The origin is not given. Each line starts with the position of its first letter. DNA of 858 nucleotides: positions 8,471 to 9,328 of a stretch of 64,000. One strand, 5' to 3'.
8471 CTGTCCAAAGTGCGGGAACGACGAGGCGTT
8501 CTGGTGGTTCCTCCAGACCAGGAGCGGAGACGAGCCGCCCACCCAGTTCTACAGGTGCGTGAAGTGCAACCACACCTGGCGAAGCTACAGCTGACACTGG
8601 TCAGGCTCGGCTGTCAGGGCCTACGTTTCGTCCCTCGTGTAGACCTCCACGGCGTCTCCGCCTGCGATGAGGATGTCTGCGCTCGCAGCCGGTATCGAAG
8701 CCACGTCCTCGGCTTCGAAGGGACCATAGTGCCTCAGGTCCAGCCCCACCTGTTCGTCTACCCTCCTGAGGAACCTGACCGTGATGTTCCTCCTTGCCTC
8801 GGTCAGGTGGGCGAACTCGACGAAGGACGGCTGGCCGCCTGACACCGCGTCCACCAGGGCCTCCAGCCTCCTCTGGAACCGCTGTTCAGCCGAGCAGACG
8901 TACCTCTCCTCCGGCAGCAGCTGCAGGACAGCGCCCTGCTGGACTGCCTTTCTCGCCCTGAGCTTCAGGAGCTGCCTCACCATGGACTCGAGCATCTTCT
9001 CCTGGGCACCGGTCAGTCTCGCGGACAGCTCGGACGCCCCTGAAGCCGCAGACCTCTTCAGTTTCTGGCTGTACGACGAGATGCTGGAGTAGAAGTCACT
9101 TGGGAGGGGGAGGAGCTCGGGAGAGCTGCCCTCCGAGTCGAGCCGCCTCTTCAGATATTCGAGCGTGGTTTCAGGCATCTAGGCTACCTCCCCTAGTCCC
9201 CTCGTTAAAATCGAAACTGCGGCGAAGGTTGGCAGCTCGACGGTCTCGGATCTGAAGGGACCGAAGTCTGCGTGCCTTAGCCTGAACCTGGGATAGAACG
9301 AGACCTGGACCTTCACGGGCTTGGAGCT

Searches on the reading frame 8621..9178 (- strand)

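Call 85: search_protein_families(library=pfam, proteins=[window:8621-9178:-], max_evalue=0.001)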
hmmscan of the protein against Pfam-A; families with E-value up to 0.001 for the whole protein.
window:8621-9178:- (185 aa): 1 family
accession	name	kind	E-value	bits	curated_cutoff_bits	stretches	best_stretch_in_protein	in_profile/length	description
PF22090.1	Gins51_C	-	3.3e-13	49.6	27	1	132-178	1-47/48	Gins51, C-terminal domain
